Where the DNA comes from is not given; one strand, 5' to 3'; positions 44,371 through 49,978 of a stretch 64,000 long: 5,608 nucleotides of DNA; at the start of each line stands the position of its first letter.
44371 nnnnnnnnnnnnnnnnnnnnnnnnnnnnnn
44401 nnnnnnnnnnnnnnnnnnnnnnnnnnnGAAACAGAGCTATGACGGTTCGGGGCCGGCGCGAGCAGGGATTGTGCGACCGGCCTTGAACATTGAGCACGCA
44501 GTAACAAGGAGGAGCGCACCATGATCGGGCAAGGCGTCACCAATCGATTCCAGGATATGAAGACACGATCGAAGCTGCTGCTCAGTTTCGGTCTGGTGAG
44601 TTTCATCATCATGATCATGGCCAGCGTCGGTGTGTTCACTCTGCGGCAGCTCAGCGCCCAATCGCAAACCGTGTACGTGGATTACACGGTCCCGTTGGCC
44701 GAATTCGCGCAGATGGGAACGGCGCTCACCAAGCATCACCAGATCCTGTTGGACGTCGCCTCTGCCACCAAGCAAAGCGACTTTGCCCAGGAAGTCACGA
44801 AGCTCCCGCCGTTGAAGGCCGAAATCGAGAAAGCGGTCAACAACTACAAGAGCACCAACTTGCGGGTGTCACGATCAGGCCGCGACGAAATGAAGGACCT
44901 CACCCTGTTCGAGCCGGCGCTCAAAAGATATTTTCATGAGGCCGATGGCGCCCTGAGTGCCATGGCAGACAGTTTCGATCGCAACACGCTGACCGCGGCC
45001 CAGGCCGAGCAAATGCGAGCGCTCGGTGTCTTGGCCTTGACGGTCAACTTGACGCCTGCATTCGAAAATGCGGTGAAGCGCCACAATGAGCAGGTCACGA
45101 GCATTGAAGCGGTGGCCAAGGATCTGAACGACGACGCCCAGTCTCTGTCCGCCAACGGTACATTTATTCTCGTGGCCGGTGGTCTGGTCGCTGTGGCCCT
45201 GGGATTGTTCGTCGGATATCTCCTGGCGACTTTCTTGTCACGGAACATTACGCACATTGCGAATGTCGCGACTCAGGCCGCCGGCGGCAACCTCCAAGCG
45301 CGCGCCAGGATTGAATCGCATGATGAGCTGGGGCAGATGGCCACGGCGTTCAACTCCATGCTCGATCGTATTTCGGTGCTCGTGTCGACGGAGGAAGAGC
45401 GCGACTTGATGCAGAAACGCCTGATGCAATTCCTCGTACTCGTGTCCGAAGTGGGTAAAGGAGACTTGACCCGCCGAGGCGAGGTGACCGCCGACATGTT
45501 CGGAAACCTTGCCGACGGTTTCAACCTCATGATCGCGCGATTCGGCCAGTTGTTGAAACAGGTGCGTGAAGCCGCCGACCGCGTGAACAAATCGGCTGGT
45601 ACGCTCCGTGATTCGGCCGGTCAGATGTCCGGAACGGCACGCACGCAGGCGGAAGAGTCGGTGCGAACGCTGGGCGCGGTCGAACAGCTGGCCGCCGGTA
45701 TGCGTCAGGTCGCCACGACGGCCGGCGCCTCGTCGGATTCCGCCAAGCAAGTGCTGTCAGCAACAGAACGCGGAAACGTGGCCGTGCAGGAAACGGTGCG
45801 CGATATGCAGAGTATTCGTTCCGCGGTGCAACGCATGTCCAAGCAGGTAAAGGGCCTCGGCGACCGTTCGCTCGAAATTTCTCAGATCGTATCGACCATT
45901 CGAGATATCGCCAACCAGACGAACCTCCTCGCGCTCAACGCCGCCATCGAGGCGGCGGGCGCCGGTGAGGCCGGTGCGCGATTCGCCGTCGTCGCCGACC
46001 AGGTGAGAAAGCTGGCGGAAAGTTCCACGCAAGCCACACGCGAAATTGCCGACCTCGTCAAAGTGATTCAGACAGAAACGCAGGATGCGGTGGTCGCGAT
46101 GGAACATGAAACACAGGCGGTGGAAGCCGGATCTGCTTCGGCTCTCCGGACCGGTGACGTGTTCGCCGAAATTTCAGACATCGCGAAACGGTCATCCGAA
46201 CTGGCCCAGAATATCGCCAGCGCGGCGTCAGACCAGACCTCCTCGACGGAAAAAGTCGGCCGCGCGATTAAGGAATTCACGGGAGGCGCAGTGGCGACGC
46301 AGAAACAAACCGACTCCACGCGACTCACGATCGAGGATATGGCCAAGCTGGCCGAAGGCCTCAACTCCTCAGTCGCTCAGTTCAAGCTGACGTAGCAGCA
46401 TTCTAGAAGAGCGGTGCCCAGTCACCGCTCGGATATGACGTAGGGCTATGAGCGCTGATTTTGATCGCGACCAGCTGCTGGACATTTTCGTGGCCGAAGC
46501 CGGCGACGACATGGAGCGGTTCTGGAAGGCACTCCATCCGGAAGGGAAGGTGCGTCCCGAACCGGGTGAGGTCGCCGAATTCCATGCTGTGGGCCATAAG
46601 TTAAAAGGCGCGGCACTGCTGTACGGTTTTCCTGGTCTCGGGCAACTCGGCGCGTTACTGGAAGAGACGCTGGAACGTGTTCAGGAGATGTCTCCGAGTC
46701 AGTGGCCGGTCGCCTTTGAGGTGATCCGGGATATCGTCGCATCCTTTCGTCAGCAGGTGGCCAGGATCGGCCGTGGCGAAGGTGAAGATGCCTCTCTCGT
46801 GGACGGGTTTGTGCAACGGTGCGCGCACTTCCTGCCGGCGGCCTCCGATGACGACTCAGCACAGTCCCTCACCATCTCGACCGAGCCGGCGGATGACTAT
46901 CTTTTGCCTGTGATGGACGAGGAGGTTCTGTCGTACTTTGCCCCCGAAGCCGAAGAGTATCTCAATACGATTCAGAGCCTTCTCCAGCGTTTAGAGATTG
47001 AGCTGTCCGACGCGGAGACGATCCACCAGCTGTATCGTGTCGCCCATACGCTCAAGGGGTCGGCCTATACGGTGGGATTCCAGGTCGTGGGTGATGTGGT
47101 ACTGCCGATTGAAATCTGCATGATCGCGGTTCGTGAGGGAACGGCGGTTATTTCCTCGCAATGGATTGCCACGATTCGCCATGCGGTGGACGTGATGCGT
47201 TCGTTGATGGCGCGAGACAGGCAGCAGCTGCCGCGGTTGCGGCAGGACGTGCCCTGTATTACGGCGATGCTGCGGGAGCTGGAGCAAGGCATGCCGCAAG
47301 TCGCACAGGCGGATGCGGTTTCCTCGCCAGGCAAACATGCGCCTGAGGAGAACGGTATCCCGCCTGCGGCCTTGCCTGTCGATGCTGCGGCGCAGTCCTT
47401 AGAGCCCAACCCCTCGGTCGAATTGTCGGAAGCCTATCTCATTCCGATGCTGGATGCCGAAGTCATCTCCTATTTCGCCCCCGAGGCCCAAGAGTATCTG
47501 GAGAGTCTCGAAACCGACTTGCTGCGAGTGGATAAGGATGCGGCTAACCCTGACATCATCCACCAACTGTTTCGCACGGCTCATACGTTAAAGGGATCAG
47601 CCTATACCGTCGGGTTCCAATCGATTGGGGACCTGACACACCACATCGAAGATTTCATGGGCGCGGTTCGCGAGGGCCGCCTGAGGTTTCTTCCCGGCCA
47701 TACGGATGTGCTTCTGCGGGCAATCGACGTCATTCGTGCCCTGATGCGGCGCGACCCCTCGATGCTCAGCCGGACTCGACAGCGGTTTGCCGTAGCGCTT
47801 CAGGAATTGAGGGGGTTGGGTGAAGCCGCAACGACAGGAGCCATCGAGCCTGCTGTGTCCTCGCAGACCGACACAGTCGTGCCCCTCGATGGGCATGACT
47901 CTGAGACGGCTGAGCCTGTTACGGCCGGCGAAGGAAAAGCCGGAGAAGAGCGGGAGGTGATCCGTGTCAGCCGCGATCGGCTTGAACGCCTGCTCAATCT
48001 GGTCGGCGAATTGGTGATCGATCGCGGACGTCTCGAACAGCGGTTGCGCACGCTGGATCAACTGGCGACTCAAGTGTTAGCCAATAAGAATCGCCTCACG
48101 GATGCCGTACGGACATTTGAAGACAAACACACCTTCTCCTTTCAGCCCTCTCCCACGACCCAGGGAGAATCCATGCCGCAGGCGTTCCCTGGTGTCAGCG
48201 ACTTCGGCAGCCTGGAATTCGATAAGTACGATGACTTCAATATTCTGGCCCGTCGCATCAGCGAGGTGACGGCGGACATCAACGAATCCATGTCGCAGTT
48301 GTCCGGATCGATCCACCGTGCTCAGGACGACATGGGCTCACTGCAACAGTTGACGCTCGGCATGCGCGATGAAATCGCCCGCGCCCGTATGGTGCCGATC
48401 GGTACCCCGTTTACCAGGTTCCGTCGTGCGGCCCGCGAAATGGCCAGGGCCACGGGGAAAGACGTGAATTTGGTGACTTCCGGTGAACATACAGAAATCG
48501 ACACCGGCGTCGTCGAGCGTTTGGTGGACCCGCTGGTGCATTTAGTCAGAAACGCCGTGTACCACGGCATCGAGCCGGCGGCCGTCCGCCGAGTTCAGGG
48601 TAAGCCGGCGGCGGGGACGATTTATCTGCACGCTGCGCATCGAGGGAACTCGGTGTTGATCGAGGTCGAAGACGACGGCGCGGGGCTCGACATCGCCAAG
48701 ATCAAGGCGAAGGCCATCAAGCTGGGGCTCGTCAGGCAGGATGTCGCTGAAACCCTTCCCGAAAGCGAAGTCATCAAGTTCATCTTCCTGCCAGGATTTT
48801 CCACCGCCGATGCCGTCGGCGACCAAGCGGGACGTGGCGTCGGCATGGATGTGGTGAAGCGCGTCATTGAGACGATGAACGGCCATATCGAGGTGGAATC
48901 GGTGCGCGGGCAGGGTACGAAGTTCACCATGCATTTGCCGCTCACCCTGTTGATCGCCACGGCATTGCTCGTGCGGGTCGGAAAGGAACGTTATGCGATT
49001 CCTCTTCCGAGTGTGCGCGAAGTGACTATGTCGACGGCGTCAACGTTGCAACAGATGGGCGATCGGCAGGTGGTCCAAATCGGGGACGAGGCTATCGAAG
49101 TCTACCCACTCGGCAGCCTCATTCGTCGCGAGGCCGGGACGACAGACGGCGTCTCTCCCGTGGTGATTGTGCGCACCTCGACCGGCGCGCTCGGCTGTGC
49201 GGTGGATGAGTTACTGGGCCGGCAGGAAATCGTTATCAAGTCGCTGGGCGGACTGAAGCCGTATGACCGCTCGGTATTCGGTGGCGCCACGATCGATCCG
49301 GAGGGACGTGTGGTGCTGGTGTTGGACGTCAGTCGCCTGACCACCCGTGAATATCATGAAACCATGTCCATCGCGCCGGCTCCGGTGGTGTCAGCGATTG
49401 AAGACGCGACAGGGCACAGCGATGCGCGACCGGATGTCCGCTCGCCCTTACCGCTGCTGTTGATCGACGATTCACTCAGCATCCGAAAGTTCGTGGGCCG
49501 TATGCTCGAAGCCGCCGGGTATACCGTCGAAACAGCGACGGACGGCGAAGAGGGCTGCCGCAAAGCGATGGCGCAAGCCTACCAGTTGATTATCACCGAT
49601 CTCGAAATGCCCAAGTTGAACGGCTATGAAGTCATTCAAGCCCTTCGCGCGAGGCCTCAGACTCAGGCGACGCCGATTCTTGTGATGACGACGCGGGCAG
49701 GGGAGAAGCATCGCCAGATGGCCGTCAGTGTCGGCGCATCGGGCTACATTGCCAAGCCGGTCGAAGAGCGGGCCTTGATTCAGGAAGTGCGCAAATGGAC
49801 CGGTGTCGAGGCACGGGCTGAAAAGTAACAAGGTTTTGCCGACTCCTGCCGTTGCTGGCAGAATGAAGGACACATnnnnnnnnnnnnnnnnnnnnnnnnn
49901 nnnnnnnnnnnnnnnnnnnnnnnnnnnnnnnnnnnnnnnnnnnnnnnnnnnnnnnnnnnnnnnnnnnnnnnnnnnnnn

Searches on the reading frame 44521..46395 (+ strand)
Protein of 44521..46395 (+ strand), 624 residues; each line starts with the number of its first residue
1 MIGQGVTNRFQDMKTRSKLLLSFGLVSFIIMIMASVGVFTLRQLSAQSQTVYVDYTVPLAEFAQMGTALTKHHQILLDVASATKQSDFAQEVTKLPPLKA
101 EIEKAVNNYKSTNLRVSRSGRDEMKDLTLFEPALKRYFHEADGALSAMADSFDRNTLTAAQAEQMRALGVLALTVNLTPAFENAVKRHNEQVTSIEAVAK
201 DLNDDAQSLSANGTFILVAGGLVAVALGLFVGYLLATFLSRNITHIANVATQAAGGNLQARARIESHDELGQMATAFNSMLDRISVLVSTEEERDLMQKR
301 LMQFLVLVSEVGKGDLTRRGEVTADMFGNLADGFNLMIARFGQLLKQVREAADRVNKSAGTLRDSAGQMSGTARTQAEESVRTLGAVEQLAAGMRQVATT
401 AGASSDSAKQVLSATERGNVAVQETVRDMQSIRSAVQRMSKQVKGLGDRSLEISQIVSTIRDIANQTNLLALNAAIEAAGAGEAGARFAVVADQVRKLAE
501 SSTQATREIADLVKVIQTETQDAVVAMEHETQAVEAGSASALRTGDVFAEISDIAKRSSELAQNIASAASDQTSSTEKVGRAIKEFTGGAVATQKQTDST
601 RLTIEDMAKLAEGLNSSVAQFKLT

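Call 6: search_protein_families(library=pfam, proteins=[window:44521-46395:+], max_evalue=0.01)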
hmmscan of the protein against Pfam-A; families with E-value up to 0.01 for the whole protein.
window:44521-46395:+ (624 aa): 3 families
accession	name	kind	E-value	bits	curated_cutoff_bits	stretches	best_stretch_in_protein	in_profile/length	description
PF00015.26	MCPsignal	-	1.8e-39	135.8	34.6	1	405-586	1-168/172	Methyl-accepting chemotaxis protein (MCP) signalling domain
PF12729.13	4HB_MCP_1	-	1.3e-15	57.9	27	1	12-146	1-130/181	Four helix bundle sensory module for signal transduction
PF00672.30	HAMP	-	9.2e-10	39.1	25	1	235-284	2-51/53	HAMP domain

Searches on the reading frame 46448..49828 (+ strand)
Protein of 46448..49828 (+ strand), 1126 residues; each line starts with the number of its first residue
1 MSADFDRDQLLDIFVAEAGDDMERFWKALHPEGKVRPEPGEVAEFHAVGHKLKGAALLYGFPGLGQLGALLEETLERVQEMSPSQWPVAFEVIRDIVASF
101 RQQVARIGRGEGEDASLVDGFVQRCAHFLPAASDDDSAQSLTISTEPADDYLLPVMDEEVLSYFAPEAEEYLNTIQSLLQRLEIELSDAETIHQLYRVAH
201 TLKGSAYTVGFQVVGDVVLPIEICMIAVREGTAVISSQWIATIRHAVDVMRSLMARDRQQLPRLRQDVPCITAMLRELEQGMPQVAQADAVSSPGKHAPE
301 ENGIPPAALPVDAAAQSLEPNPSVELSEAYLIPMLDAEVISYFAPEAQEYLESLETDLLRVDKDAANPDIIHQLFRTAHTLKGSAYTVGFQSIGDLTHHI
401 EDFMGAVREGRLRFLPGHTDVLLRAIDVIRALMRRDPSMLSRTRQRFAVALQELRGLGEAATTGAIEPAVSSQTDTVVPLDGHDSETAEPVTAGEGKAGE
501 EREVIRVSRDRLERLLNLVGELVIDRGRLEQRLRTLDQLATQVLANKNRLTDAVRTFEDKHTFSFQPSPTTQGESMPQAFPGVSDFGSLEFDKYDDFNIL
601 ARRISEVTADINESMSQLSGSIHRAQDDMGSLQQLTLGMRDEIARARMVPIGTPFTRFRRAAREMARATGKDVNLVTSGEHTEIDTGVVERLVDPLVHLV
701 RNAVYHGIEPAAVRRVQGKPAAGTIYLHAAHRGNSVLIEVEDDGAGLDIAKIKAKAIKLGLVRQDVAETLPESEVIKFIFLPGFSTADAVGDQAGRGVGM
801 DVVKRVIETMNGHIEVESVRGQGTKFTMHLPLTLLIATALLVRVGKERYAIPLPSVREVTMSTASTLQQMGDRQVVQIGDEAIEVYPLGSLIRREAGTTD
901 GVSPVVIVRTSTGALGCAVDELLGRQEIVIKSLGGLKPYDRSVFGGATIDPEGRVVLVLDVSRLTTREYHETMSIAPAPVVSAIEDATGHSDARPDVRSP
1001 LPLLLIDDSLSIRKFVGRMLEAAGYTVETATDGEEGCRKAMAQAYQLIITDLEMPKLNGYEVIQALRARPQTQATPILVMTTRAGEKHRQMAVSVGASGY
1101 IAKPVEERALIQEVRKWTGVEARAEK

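Call 6: search_protein_families(library=pfam, proteins=[window:46448-49828:+], max_evalue=0.01)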
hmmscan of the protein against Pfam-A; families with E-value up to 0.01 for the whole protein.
window:46448-49828:+ (1126 aa): 5 families
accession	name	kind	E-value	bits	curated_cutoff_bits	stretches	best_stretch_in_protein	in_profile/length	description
PF01627.28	Hpt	-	5.5e-38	129.5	24.6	3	338-430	1-82/84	Hpt domain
PF00072.30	Response_reg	-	6e-26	91.2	30.2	1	1004-1114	2-110/111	Response regulator receiver domain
PF01584.24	CheW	-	1.9e-20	73.3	23.5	1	839-966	2-135/138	CheW-like domain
PF02518.31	HATPase_c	-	7.2e-18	65.5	26.4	1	694-833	4-110/111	Histidine kinase-, DNA gyrase B-, and HSP90-like ATPase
PF02895.20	H-kinase_dim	-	9.5e-10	39.2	23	1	503-556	2-53/68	Signal transducing histidine kinase, homodimeric domain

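Call 10: search_protein_families(library=ncbifam, proteins=[window:46448-49828:+], max_evalue=0.01)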
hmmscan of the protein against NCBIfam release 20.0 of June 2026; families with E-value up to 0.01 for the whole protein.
window:46448-49828:+ (1126 aa): 120 families (the best 25 are shown)
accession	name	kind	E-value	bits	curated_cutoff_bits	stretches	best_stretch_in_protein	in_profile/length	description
NF041336.1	CheA_Halo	equivalog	9.2e-116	388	950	3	619-963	324-665/666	chemotaxis protein CheA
NF007835.0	PRK10547.1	equivalog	8.8e-98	328.6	793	4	628-970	322-662/670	chemotaxis protein CheA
NF011874.0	PRK15347.1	equivalog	3.8e-28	98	852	2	1001-1112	691-804/921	two component system sensor kinase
NF008318.0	PRK11107.1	equivalog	1.4e-27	96.2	890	2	991-1120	658-787/920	two-component sensor histidine kinase BarA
NF008302.0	PRK11091.1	equivalog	3.7e-23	81.7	838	2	998-1120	523-645/779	aerobic respiration two-component sensor histidine kinase ArcB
TIGR02956.1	TMAO_torS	equivalog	8.3e-21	73.8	676.5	2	1000-1117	701-819/967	TMAO reductase system sensor histidine kinase/response regulator TorS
NF038297.2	hybrid_HK_HrmK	equivalog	4.3e-20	71.9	725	2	998-1116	488-606/607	hybrid histidine kinase/response regulator HrmK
NF008099.0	PRK10841.1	equivalog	9.9e-20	69.9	920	2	995-1118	819-940/949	two-component system sensor histidine kinase RcsC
NF053854.1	RespRegPhoBBctds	equivalog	7.3e-19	68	270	1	1003-1115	1-112/225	two-component system response regulator PhoB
NF007420.1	PRK09959.1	equivalog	1.1e-18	66.2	1995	2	1000-1106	958-1062/1197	acid-sensing system histidine kinase EvgS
NF008567.0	PRK11517.1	equivalog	1.3e-17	63.9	353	1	1003-1115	3-112/223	response regulator transcription factor HprR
TIGR02154.1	PhoB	equivalog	1.4e-17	63.7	296.2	1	1003-1115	5-117/226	phosphate regulon transcriptional regulator PhoB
NF045944.1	ResRegRpaBCyano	equivalog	1.7e-17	63.5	330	1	1004-1113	1-107/229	response regulator transcription factor RpaB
NF045901.1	HisKinLetSLeg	equivalog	3.6e-17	61.6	1650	1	992-1114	662-785/906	two-component system sensor histidine kinase LetS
TIGR01387.1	cztR_silR_copR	subfamily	4.8e-17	62.3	279.2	1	1004-1116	2-112/218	heavy metal response regulator transcription factor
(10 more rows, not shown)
